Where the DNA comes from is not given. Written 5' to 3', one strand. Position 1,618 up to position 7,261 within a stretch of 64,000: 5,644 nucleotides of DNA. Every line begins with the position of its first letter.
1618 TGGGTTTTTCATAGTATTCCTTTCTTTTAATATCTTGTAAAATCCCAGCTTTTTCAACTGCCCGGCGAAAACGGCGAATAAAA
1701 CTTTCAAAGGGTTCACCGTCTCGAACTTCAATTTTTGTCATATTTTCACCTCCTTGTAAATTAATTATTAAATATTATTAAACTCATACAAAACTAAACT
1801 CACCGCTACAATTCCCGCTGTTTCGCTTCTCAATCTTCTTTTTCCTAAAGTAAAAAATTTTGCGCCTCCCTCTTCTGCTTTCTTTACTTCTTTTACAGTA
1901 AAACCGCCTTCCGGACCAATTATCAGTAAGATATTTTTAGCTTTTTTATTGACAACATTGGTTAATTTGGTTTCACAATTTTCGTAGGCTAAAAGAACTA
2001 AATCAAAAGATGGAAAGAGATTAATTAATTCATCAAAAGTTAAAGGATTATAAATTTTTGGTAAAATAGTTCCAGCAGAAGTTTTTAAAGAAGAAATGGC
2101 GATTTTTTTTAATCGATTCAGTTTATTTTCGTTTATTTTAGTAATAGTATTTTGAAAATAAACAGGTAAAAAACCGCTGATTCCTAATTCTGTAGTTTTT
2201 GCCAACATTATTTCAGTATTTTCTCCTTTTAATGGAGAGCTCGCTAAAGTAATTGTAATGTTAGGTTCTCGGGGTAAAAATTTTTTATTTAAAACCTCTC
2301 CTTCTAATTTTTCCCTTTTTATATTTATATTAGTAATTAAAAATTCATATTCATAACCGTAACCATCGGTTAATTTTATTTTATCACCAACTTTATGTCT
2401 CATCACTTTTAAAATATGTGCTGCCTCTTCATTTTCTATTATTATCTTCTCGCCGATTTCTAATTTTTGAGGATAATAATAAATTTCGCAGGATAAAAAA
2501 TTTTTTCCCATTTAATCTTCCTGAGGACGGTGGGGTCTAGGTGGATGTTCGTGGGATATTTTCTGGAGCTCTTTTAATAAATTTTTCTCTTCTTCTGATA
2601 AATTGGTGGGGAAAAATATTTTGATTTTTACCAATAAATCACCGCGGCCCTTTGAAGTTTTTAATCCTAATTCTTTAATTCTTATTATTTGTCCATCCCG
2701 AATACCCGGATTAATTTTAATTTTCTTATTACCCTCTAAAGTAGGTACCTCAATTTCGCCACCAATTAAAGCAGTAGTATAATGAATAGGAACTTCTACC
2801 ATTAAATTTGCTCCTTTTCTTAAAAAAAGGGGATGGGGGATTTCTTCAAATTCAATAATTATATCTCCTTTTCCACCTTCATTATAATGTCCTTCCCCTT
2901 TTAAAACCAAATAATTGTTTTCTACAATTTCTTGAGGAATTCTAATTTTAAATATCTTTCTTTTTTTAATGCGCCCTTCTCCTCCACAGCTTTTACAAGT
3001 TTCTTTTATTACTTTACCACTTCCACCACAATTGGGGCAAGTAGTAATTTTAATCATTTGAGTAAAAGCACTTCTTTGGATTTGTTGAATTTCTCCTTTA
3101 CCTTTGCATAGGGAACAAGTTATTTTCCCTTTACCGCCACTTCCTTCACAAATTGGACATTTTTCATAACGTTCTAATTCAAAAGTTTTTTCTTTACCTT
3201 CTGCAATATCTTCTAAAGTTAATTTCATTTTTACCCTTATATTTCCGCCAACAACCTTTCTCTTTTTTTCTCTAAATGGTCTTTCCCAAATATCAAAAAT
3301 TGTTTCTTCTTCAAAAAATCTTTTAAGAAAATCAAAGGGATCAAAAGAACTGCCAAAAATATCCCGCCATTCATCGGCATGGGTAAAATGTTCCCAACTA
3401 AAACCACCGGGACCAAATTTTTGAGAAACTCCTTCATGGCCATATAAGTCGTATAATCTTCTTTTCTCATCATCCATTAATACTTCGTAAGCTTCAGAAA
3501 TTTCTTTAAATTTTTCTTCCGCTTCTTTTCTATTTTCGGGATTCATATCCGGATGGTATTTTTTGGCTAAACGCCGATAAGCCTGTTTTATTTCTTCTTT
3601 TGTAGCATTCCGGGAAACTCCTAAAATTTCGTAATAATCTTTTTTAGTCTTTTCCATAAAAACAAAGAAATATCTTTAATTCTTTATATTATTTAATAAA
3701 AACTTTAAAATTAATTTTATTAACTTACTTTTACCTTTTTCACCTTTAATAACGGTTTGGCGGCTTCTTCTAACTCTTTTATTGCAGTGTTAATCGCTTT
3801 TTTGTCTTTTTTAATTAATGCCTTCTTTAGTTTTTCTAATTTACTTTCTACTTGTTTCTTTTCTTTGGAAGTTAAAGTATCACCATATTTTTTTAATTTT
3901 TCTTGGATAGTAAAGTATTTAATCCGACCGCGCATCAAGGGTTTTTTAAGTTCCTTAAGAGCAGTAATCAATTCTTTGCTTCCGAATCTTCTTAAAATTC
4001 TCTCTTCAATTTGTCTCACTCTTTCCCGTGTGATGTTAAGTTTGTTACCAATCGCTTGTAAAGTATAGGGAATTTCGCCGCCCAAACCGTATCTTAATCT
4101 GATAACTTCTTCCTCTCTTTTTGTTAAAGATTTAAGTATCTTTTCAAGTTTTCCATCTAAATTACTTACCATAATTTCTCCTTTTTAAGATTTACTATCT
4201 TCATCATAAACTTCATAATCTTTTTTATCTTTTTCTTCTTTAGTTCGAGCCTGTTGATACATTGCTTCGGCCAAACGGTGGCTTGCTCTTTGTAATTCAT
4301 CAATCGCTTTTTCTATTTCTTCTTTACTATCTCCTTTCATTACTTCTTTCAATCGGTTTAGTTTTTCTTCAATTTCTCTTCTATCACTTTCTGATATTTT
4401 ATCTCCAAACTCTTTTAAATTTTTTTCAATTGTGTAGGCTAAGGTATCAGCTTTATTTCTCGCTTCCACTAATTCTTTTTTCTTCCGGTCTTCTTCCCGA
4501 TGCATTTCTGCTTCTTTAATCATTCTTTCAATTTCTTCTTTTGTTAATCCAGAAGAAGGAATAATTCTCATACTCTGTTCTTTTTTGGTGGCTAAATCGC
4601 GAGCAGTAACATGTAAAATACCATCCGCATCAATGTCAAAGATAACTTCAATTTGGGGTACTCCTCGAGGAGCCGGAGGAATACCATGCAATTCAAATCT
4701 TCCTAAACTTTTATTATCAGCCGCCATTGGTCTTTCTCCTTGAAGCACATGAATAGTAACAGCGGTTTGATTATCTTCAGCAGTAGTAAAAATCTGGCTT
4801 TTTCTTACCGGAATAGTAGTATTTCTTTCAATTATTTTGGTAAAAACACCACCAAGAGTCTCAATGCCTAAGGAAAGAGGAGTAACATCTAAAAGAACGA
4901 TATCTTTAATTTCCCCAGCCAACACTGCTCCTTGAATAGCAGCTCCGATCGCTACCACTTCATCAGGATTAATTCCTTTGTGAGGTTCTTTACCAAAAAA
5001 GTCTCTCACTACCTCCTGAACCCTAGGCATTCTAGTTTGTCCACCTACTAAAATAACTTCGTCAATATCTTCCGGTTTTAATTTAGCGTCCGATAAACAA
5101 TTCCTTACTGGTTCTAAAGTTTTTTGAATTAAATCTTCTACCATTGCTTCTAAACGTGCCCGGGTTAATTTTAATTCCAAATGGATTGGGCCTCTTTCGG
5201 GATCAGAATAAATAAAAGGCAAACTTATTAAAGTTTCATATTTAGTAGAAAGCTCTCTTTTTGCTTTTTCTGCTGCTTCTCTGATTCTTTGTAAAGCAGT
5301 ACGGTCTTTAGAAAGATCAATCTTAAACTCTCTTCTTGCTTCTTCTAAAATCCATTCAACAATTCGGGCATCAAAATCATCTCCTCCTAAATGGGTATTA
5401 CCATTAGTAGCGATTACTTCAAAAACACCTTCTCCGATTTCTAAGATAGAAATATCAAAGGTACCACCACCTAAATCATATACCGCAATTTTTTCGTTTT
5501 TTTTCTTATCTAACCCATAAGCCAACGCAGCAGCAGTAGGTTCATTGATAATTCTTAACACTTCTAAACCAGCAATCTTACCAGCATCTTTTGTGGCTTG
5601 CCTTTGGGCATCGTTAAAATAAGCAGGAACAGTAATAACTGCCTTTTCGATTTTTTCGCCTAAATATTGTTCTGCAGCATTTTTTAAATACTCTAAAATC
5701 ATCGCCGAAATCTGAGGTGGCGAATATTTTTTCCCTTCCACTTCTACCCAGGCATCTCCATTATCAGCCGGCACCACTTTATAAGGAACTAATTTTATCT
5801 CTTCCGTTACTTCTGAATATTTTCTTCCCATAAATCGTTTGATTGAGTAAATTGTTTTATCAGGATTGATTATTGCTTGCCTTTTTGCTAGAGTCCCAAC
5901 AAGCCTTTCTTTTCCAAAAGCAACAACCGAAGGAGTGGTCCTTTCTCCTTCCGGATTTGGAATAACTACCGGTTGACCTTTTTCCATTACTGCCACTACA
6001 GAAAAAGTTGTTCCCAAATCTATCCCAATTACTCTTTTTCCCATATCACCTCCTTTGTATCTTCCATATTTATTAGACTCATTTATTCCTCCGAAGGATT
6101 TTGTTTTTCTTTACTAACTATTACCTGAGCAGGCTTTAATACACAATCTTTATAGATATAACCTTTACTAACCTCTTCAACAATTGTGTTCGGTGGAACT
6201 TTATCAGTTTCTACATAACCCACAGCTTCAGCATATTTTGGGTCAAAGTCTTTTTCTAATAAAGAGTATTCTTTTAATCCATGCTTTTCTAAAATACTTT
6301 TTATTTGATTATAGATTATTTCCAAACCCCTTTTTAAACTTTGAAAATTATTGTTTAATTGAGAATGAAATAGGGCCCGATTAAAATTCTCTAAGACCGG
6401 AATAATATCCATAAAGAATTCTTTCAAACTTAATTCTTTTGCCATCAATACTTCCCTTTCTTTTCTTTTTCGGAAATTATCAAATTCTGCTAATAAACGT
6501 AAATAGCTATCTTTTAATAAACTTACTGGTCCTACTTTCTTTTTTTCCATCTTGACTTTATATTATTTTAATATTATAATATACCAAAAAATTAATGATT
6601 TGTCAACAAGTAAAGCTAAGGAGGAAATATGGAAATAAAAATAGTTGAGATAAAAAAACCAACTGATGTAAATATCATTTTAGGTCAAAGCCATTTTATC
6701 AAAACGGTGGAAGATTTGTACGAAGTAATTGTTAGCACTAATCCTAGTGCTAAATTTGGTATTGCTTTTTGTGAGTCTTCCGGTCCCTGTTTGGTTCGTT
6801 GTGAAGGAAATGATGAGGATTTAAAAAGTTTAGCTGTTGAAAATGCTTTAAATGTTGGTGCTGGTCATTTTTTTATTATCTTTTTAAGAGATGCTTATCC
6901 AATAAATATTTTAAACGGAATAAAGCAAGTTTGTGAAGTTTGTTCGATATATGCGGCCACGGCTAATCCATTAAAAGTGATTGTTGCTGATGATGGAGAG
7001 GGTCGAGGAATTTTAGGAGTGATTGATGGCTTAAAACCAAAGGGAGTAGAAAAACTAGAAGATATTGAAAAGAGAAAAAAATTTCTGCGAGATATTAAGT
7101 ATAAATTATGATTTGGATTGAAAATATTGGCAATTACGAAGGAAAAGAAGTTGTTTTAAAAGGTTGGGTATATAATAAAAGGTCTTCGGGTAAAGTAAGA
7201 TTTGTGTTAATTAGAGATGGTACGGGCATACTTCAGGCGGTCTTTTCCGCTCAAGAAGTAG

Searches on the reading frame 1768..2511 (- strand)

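Call 78: search_protein_families(library=pfam, proteins=[window:1768-2511:-], max_evalue=0.00001)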
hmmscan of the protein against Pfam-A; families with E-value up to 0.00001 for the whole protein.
window:1768-2511:- (247 aa): 2 families
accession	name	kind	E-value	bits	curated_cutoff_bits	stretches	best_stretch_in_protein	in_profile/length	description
PF04452.19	Methyltrans_RNA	-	4.7e-42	143.8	23.9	1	82-240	2-164/165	RNA methyltransferase domain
PF20260.4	PUA_4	-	4.6e-08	33.5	23.9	1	25-63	1-39/48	RNA methyltransferase PUA domain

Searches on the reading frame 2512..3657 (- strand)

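Call 78: search_protein_families(library=pfam, proteins=[window:2512-3657:-], max_evalue=0.00001)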
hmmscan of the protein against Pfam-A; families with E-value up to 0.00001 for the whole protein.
window:2512-3657:- (381 aa): 3 families
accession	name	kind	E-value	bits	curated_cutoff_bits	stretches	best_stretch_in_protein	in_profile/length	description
PF01556.23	DnaJ_C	-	9e-39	133.4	26.6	1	140-350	1-152/152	DnaJ C terminal domain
PF00226.36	DnaJ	-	1.1e-29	102.7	27.8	1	7-70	1-63/63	DnaJ domain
PF00684.25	DnaJ_CXXCXGXG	-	6.2e-12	46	32.7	1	167-228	1-65/65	DnaJ central domain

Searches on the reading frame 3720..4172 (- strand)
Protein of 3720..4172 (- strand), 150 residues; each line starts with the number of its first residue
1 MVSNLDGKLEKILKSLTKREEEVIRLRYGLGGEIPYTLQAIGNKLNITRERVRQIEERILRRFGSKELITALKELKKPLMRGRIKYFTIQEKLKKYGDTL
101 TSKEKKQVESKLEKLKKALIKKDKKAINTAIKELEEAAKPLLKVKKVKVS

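Call 78: search_protein_families(library=pfam, proteins=[window:3720-4172:-], max_evalue=0.00001)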
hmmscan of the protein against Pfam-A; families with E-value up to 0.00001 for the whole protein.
window:3720-4172:- (150 aa): 1 family
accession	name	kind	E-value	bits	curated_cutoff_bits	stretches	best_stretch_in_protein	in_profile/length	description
PF04545.22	Sigma70_r4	-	7.1e-15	54.7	24.1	1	13-62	2-47/50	Sigma-70, region 4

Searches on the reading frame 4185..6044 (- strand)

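Call 78: search_protein_families(library=pfam, proteins=[window:4185-6044:-], max_evalue=0.00001)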
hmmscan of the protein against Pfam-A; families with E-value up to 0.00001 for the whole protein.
window:4185-6044:- (619 aa): 2 families
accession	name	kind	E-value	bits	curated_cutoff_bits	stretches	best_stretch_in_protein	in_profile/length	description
PF00012.26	HSP70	-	3.7e-266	884.5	20.6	1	5-597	1-599/599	Hsp70 protein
PF06723.19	MreB_Mbl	-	1.7e-19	70.3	27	1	114-370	76-317/327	MreB/Mbl protein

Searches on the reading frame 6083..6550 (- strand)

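Call 78: search_protein_families(library=pfam, proteins=[window:6083-6550:-], max_evalue=0.00001)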
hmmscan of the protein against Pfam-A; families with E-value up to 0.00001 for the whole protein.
window:6083-6550:- (155 aa): 1 family
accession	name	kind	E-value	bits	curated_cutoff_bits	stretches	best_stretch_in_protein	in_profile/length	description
PF01025.24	GrpE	-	9.6e-42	142.9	25.8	1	11-147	29-165/165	GrpE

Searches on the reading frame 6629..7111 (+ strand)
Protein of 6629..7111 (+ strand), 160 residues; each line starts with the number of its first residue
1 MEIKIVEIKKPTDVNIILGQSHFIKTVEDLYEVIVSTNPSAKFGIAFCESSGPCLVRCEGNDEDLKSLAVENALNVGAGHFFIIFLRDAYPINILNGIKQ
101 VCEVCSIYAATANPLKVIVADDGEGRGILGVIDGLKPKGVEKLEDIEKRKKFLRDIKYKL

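Call 78: search_protein_families(library=pfam, proteins=[window:6629-7111:+], max_evalue=0.00001)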
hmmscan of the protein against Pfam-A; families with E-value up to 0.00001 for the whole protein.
window:6629-7111:+ (160 aa): 1 family
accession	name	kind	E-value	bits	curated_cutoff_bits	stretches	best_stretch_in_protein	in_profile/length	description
PF04008.19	Adenosine_kin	-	5.5e-75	250.8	25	1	6-159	1-154/154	Adenosine specific kinase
